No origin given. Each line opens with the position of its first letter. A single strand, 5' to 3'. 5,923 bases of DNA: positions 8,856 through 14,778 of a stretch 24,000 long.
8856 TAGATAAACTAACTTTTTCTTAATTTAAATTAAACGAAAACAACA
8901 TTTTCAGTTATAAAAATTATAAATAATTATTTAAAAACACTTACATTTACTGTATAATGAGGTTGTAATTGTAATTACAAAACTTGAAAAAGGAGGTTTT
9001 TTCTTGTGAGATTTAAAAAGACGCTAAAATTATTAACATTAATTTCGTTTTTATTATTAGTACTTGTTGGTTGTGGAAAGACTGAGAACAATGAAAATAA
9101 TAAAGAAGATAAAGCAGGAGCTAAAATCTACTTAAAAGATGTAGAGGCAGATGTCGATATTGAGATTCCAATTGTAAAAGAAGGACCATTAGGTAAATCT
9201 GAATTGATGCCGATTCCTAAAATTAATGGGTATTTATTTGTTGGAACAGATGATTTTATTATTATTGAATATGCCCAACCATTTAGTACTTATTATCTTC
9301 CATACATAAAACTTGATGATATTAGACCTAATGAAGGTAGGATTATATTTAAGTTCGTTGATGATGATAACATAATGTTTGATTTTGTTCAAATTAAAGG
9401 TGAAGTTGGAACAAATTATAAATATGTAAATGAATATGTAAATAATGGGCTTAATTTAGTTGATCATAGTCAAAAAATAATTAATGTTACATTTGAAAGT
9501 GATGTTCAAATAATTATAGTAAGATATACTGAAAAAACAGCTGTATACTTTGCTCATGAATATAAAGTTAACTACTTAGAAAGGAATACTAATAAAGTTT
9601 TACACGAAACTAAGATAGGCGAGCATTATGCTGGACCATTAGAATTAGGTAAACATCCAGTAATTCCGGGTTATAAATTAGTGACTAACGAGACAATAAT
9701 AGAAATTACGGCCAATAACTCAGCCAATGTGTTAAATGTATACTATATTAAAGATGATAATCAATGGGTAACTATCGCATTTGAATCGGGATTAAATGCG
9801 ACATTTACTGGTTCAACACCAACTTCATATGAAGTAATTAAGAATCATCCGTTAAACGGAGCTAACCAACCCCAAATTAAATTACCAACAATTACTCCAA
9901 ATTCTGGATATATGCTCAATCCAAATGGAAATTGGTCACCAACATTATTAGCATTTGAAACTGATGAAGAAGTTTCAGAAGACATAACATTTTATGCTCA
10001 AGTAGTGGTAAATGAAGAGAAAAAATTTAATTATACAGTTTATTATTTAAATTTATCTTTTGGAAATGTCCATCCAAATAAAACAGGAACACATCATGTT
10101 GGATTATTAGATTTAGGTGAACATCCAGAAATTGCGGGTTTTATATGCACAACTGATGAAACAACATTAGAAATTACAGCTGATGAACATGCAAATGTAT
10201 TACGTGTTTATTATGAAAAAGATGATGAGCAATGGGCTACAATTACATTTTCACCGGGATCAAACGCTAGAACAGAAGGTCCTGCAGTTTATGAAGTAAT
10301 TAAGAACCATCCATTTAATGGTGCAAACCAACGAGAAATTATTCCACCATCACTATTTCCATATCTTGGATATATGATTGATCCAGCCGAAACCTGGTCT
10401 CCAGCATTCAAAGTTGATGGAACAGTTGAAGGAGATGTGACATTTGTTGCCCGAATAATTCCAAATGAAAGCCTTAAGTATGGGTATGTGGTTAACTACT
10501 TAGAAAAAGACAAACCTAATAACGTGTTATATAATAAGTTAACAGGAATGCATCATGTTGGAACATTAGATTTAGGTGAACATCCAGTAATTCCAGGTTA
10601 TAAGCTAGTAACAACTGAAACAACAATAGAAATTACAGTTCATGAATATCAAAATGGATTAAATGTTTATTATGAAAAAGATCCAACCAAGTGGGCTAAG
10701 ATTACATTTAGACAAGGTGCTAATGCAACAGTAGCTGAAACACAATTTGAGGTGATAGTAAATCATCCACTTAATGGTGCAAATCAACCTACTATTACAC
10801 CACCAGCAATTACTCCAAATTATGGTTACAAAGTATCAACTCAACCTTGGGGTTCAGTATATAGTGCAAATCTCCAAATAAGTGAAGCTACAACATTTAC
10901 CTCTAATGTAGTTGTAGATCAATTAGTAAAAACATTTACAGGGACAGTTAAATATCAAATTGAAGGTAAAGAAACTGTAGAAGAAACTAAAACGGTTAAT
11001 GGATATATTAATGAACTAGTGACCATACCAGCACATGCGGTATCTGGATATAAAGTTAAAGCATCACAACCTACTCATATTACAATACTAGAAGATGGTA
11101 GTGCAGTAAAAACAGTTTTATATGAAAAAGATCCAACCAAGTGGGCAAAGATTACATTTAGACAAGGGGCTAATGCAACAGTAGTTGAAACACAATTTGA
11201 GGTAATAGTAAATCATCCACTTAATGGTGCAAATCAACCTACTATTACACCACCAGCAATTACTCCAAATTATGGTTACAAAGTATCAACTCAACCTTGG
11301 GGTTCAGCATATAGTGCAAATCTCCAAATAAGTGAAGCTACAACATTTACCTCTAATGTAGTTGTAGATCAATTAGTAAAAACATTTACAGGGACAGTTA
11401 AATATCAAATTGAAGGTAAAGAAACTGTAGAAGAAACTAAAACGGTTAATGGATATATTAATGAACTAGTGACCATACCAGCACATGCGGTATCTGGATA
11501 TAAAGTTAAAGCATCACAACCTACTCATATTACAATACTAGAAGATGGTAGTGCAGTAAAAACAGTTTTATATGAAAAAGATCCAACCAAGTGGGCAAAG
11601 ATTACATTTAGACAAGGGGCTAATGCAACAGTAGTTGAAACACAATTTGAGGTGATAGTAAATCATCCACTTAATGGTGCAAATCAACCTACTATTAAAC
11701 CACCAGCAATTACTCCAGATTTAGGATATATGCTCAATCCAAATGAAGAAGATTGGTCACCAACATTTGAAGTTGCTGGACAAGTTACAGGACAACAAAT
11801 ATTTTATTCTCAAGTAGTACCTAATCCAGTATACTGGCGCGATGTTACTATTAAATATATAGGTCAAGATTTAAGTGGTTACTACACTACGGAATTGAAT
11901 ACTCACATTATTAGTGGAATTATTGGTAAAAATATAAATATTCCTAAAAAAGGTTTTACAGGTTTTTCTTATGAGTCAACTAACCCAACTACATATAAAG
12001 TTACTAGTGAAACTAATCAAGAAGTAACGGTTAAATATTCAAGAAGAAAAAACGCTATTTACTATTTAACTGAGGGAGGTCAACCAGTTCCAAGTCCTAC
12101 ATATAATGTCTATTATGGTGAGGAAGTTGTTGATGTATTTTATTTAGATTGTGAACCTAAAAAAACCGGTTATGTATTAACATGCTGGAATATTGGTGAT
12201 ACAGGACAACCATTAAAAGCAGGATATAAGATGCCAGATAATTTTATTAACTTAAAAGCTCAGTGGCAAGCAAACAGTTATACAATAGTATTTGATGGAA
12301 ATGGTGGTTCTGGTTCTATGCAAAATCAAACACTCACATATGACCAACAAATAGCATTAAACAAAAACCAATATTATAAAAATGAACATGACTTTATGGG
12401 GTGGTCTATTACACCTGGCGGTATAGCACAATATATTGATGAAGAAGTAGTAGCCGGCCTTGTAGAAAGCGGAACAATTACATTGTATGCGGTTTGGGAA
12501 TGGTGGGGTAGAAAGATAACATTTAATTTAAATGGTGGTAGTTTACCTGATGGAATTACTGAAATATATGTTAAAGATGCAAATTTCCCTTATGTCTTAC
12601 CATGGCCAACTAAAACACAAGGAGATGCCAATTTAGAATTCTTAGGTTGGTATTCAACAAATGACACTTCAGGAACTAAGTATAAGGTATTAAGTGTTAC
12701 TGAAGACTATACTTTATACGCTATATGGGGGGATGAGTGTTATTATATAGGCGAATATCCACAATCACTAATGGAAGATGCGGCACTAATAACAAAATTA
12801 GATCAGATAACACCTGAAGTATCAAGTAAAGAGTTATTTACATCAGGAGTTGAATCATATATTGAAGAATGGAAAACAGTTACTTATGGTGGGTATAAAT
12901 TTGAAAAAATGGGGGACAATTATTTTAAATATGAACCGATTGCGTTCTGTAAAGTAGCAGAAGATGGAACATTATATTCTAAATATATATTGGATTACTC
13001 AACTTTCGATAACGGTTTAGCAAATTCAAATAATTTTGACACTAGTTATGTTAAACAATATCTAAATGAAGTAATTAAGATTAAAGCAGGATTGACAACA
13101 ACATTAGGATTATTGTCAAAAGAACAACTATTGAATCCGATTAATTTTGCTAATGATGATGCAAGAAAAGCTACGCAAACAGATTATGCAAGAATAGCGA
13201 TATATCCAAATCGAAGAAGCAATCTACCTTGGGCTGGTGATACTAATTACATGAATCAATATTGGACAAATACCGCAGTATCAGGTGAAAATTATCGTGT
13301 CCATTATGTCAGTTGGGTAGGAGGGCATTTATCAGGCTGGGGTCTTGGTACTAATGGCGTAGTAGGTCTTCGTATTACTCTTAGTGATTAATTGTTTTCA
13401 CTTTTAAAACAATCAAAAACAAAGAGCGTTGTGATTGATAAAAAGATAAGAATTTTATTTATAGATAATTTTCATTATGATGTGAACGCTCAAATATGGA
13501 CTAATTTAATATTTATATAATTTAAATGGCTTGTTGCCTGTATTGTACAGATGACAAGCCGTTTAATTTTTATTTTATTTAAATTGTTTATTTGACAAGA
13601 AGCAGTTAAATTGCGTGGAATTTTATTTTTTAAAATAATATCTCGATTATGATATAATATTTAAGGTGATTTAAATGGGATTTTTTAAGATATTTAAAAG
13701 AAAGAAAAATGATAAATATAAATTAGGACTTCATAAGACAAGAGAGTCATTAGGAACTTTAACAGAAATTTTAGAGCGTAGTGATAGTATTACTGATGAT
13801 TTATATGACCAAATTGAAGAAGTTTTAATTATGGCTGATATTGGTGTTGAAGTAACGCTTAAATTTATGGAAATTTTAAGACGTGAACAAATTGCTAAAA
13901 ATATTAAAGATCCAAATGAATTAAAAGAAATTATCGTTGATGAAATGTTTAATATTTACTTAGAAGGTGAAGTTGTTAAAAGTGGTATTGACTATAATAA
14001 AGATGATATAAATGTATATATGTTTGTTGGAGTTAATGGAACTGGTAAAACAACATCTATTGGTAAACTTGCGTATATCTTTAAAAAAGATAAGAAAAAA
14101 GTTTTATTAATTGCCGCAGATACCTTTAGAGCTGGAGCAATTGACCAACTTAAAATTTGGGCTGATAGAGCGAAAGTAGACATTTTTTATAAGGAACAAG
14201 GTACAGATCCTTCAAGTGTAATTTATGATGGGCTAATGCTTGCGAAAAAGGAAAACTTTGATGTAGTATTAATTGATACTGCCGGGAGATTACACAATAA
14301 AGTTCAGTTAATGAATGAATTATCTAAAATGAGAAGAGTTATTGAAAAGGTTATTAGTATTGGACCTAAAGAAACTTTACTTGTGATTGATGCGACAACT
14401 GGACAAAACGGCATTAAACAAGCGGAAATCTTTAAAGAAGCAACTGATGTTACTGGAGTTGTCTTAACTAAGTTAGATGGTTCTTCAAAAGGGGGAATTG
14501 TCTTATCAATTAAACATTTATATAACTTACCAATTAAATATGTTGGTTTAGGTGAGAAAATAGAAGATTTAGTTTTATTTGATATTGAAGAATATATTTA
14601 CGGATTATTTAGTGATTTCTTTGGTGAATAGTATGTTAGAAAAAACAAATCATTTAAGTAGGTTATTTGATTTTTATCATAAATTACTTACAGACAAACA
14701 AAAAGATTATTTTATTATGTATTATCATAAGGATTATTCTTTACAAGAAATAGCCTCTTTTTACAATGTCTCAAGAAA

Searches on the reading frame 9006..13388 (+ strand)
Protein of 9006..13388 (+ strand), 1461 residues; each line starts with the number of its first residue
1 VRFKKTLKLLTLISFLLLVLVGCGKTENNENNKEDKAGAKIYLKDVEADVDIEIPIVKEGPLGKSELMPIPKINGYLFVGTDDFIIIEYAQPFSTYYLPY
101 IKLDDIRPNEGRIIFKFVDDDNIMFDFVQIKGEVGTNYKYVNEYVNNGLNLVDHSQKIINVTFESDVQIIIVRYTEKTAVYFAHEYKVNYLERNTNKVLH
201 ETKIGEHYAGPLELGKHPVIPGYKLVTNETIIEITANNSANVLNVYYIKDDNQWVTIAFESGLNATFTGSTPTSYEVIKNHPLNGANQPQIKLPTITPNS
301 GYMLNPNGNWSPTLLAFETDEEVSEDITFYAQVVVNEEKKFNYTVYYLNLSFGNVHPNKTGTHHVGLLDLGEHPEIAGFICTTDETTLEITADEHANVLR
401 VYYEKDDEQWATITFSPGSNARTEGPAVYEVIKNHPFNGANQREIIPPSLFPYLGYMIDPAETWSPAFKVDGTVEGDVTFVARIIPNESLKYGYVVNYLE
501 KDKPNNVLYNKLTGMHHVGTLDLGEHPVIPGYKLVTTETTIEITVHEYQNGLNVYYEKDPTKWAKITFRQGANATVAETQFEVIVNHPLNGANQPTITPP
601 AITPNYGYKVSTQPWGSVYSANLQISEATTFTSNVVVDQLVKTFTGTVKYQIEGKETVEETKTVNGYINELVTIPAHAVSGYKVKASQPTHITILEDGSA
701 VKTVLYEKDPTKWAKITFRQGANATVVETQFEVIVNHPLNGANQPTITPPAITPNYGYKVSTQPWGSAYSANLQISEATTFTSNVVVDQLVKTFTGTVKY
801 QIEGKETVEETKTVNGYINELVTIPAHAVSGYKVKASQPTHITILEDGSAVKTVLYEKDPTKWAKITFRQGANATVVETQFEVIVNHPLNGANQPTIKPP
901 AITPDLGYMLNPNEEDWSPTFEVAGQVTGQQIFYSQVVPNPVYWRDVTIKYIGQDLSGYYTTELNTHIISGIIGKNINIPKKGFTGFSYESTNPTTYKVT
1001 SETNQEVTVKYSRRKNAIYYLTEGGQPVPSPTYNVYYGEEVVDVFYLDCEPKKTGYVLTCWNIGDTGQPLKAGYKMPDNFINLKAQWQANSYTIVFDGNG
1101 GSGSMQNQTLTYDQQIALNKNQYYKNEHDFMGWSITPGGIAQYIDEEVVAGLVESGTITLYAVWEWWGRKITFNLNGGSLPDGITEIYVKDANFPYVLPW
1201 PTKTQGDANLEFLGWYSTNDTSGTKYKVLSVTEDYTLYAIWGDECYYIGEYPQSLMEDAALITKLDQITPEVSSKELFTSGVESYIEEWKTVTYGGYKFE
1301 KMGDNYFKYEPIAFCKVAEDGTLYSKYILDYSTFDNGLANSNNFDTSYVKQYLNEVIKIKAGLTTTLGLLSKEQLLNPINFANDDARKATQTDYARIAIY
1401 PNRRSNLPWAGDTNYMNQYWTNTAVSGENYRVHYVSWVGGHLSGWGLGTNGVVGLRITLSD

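Call 10: search_protein_families(library=pfam, proteins=[window:9006-13388:+], max_evalue=0.00001)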
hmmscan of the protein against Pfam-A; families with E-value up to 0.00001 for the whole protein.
window:9006-13388:+ (1461 aa): 2 families
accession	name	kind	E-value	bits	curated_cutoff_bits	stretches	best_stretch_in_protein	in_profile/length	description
PF09479.16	Flg_new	-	1.8e-12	47.6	27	1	1092-1163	1-65/65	Listeria-Bacteroides repeat domain (List_Bact_rpt)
PF06458.18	MucBP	-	6.7e-07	30.4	23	0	947-1011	2-62/63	MucBP domain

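Call 55: search_protein_families(library=padloc, proteins=[window:9006-13388:+], max_evalue=0.001)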
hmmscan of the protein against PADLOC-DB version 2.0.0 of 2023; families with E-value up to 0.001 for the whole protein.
window:9006-13388:+ (1461 aa): 0 families

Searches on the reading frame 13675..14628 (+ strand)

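Call 10: search_protein_families(library=pfam, proteins=[window:13675-14628:+], max_evalue=0.00001)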
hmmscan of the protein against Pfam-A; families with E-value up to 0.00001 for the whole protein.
window:13675-14628:+ (318 aa): 2 families
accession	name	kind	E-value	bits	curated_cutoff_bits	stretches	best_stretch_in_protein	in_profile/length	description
PF00448.28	SRP54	-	1.3e-77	260.4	22.7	1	113-312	2-195/196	SRP54-type protein, GTPase domain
PF02881.24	SRP54_N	-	1.4e-13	51.3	22.4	1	29-91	5-75/75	SRP54-type protein, helical bundle domain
